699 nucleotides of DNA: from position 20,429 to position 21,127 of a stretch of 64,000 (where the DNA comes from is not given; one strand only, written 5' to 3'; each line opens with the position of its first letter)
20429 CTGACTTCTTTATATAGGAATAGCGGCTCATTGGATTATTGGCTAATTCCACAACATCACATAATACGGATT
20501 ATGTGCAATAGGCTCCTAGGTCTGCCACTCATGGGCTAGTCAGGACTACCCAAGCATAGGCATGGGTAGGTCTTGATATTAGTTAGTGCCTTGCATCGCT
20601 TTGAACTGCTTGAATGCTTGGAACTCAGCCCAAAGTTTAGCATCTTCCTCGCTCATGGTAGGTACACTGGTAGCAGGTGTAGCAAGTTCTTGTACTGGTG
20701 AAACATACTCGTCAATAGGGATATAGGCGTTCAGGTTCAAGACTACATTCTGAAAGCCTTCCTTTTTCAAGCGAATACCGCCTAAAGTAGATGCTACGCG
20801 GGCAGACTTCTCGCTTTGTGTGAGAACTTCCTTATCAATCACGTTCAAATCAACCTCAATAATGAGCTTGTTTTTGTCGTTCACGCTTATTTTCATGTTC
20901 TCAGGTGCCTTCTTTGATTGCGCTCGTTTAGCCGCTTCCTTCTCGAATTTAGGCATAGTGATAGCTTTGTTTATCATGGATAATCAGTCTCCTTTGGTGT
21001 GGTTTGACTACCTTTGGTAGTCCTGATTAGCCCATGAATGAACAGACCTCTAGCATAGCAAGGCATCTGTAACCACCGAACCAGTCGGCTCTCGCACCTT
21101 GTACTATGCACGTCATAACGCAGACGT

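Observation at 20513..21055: ~40-bp imperfect inverted repeats bracket the single gene 20579-20977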

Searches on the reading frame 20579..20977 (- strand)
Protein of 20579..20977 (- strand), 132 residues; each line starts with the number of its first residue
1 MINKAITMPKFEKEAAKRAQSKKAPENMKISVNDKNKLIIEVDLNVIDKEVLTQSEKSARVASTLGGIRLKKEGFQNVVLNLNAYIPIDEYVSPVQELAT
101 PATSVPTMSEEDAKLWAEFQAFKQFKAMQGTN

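Call 10: search_protein_families(library=pfam, proteins=[window:20579-20977:-], max_evalue=0.01)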
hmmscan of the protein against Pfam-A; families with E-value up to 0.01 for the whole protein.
window:20579-20977:- (132 aa): 0 families

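Call 11: search_protein_families(library=phrogs, proteins=[window:20579-20977:-], max_evalue=0.01)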
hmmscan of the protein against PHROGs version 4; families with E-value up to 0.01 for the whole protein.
window:20579-20977:- (132 aa): 0 families

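Call 13: search_dna_similar(query=window:20579-20977:-, collection=phages, mode=protein, max_evalue=0.001)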
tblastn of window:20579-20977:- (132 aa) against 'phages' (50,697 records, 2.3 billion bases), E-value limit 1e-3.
No match.

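Call 17: find_related_loci(query=window:20579-20977:-, collection=viral_contigs, flank=5000)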
Query window:20579-20977:- (132 aa) in viral_contigs; peptide patterns used: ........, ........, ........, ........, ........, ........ (x = any residue, [..] = any of these).
7 stretches matched a pattern; 1 encode a relative of the query (tblastn E <= 1e-3); 1 distinct loci.
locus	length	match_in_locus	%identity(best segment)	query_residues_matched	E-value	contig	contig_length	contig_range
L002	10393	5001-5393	70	1-128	4e-53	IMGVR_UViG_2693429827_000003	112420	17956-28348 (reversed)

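Call 22: find_homologous_proteins(query=window:20579-20977:-, max_evalue=0.001)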
Query window:20579-20977:- (132 aa): 6 proteins with E <= 0.001 among 13 candidates.
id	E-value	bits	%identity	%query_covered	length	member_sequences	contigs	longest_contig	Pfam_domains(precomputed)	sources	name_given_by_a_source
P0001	8.1e-77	273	100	100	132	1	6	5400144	-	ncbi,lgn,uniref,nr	ncbi:hypothetical protein P4V86_03635 [Brevibacillus laterosporus]|uniref:hypothetical protein n=1 T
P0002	9.1e-75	266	98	100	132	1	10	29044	-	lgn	-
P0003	6.5e-54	199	75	100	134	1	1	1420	-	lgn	-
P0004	6.3e-53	196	78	88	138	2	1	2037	-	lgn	-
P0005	2.3e-51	191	70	97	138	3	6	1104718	-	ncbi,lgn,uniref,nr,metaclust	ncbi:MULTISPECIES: hypothetical protein [unclassified Paenibacillus]|uniref:hypothetical protein n=1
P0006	4.4e-24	103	80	52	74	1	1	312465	-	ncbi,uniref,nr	ncbi:hypothetical protein [Paenibacillus thiaminolyticus]|uniref:Uncharacterized protein n=1 Tax=Pae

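Call 23: find_encoding_contigs(protein=P0003, flank=3000, max_places=3)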
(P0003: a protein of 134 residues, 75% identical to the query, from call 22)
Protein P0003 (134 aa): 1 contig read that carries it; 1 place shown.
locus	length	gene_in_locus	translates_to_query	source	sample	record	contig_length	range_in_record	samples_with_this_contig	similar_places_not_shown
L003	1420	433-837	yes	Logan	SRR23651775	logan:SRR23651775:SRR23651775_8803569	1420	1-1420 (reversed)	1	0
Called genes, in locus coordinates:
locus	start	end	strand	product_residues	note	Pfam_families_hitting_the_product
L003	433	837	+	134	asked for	-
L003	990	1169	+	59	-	-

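Call 24: find_encoding_contigs(protein=P0004, flank=3000, max_places=3)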
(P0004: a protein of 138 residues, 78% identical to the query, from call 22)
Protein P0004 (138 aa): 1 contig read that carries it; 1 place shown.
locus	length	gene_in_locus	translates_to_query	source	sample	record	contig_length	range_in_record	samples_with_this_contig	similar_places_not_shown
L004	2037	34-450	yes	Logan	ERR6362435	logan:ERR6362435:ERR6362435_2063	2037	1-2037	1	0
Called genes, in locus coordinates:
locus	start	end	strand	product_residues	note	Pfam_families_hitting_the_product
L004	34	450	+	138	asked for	-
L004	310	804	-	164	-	-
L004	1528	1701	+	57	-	-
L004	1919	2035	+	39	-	?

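Call 25: find_encoding_contigs(protein=P0005, flank=4000, max_places=6)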
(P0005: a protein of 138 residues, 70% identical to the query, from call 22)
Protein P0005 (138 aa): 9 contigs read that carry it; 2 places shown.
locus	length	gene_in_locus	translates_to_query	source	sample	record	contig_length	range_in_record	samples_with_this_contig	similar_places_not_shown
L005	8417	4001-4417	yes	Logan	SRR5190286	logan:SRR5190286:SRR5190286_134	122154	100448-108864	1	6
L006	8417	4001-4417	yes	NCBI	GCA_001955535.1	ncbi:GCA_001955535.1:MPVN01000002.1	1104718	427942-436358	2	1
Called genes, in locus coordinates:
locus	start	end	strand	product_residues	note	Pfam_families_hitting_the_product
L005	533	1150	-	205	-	-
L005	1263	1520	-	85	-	-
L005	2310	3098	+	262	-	PF00395:SLH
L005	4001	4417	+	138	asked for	-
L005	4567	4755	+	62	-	-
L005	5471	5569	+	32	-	-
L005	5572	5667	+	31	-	-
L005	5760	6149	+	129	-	-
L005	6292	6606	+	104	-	-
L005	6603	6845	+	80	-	-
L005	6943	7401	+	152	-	-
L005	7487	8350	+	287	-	-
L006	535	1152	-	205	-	-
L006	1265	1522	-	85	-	-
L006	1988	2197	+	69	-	-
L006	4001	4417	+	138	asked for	-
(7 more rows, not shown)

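Call 26: find_encoding_contigs(protein=P0006, flank=4000, max_places=3)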
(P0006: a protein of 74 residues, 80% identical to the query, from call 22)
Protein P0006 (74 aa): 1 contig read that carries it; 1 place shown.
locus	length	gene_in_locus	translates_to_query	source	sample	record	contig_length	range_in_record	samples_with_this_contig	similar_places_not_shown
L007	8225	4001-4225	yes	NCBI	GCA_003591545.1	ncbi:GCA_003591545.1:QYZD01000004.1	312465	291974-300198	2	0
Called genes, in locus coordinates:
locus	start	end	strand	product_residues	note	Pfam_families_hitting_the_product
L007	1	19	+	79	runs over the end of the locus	-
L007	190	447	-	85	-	-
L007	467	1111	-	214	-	-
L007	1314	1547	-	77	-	PF09388:SpoOE-like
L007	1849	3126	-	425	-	PF01381:HTH_3, PF12844:HTH_19 (faint), PF13443:HTH_26 (weak), PF13560:HTH_31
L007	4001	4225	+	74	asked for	-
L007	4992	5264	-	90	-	-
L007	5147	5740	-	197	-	-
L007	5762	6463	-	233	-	PF00702:Hydrolase, PF13419:HAD_2, PF13242:Hydrolase_like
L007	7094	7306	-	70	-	PF13443:HTH_26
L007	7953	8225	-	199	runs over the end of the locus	-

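Call 27: find_encoding_contigs(protein=P0002, flank=4000, max_places=4)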
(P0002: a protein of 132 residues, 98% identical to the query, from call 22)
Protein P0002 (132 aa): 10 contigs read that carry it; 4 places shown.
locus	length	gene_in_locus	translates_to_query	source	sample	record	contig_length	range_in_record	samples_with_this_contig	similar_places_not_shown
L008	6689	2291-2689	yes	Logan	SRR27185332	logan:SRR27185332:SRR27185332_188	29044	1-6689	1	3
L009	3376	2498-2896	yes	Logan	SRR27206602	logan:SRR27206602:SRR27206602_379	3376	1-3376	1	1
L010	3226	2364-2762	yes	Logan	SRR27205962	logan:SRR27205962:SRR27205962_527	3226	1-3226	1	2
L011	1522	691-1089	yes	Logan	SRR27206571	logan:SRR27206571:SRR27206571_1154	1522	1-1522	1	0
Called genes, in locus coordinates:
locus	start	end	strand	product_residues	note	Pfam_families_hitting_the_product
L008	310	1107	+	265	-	PF00395:SLH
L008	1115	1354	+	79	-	-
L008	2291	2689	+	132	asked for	-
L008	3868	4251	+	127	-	-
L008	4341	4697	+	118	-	-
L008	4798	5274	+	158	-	-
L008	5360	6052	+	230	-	-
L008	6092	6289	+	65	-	-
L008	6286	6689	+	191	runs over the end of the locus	-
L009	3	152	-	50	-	?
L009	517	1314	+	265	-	PF00395:SLH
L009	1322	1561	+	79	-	-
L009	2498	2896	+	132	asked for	-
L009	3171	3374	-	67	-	?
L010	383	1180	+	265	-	PF00395:SLH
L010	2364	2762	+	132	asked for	-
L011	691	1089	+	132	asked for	-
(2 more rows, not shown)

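Call 49: search_solved_structures(query=A3, max_evalue=1)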
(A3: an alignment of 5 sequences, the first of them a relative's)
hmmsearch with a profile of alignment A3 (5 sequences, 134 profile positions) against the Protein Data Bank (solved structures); distinct sequences matched with E-value up to 1: 0.

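Call 55: search_protein_representatives(alignment_id=A3)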
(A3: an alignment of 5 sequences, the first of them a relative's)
Query: 5 sequences, 134 profile positions. Proteins with E-value up to 0.001 (for the whole library): 12; up to 1e-10: 4; up to 1e-30: 1. The best 12 are listed.
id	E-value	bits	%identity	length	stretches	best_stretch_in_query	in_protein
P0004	4.9e-77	272.6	-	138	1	1-131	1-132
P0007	4.6e-28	114.1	-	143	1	3-132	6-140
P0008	2.0e-14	69.9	-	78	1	70-133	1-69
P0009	4.7e-12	62.3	-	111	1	26-129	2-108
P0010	1.0e-06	44.9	-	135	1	21-105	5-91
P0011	2.0e-05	40.8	-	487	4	29-74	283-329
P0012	4.2e-05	39.8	-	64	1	26-86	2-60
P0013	6.1e-05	39.2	-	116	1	21-118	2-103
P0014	1.6e-04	37.9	-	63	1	34-88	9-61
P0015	5.3e-04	36.2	-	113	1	27-115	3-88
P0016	5.4e-04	36.2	-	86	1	26-91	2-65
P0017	9.2e-04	35.4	-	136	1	14-96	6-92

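Call 61: predict_structure(alignment_id=A5)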
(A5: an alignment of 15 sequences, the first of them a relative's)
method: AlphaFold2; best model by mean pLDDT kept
length: 132 residues; sequences in the alignment: 15
mean_pLDDT: 71.5   pTM: 0.46
mean pLDDT of the five models: 71.5, 71.4, 69.7, 68.7, 68.3
residues with pLDDT >= 90: 5; 70-90: 70; 50-70: 43; < 50: 14
segments of 3 or more residues with pLDDT < 50: 1-3, 96-101
pLDDT, mean of each block of 10 residues (from residue 1): 52 58 75 88 72 65 83 82 84 56 55 81 84 48
secondary structure, 60 per line:
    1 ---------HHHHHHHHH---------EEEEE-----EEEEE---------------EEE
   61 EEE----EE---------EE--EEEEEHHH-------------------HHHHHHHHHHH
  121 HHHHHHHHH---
elements in order: H10-18 E28-32 E38-42 E58-63 E83-87 H110-129

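Call 63: find_homologous_proteins(query=P0007, max_evalue=0.001)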
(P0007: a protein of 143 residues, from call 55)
Query P0007 (143 aa): 1 proteins with E <= 0.001 among 8 candidates.
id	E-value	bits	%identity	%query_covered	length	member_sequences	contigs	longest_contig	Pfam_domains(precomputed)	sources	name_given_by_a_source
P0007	6.2e-87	306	100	100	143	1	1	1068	-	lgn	-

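Call 64: find_encoding_contigs(protein=P0007, flank=3000, max_places=3)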
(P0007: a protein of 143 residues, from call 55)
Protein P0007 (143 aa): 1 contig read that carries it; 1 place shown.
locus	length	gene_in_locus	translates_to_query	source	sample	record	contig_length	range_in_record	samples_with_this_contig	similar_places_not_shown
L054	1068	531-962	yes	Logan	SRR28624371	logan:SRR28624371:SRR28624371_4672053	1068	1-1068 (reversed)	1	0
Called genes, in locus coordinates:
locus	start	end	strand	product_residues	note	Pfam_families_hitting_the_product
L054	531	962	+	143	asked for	-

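Call 76: fold_search(model_id=the predicted structure, library=viral)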
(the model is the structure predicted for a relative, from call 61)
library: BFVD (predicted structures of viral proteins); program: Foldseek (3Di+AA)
matches with E <= 10: 344; with E <= 0.001: 0
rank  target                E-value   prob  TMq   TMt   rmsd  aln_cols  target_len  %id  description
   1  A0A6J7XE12            1.6e-03  1.00  0.39  0.71   8.7        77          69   23  Uncharacterized protein [uncultured Caudovirales phage]
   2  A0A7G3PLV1            1.9e-01  0.11  0.17  0.09  14.3        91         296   16  Uncharacterized protein [Sphingomonas phage vB_StuS_MMDA13]
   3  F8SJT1                5.0e-01  0.06  0.15  0.07  20.7       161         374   14  Uncharacterized protein 049 [Pseudomonas phage PhiPA3]
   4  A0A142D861            5.7e-01  0.06  0.15  0.05  21.2       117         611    8  RNA-directed RNA polymerase [ssRNA phage AVE004]
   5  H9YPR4                6.0e-01  0.07  0.19  0.11  15.1       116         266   14  (no name in the UniProt tables at hand)
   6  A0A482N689            7.3e-01  0.04  0.14  0.09  16.1        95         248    5  (no name in the UniProt tables at hand)
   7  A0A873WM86            8.9e-01  0.06  0.15  0.08  16.1       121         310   13  (no name in the UniProt tables at hand)
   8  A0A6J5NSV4            1.0e+00  0.10  0.16  0.27  10.4        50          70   14  Uncharacterized protein [uncultured Caudovirales phage]
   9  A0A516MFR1            1.0e+00  0.07  0.17  0.03  20.7       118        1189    4  (no name in the UniProt tables at hand)
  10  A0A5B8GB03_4          1.0e+00  0.04  0.16  0.03  21.8       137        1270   13  Polyprotein [Rhizoctonia solani endornavirus 6]
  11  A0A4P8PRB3            1.1e+00  0.04  0.14  0.10  15.9       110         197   11  L2 (Fragment) [Human papillomavirus 202]
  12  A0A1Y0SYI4            1.1e+00  0.03  0.13  0.06  21.4       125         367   13  Uncharacterized protein [Pseudomonas phage Phabio]
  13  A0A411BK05            1.2e+00  0.05  0.13  0.09  16.4        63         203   10  (no name in the UniProt tables at hand)
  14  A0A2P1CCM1            1.2e+00  0.03  0.16  0.15  28.6       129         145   13  Uncharacterized protein [Klebsiella phage KP8]
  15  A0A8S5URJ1            1.2e+00  0.05  0.19  0.08  27.9       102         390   11  Uncharacterized protein [Siphoviridae sp. ctg6c78]
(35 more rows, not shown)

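Call 91: find_homologous_proteins(query=P0009, max_evalue=0.001)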
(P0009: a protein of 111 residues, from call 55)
Query P0009 (111 aa): 2 proteins with E <= 0.001 among 6 candidates.
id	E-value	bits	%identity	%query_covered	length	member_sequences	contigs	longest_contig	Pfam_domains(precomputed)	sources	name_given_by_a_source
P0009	7.7e-64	230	100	100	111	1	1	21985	-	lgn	-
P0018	5.6e-57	208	87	100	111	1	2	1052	-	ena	-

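Call 92: find_encoding_contigs(protein=P0009, flank=4000, max_places=2)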
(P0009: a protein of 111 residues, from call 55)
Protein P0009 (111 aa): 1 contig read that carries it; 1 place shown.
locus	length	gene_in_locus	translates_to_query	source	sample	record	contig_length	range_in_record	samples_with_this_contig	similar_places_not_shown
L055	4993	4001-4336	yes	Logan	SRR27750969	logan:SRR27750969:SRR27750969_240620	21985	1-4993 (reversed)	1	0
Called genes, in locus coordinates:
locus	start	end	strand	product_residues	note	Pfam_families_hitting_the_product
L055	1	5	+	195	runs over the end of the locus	PF00145:DNA_methylase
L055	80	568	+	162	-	PF00145:DNA_methylase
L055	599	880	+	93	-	-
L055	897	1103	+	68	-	-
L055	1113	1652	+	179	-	PF05869:Dam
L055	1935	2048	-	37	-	-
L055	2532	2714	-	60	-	-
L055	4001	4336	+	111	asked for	-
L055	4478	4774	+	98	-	-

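Call 93: find_encoding_contigs(protein=P0018, flank=2000, max_places=2)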
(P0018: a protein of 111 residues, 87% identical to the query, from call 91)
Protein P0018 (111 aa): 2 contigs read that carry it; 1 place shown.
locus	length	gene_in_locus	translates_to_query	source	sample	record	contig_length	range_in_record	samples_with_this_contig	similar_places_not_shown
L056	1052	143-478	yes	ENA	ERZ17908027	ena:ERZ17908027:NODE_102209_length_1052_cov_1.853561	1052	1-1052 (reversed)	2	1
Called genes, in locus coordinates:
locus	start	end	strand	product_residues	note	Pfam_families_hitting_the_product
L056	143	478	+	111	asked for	-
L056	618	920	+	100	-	-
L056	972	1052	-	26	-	?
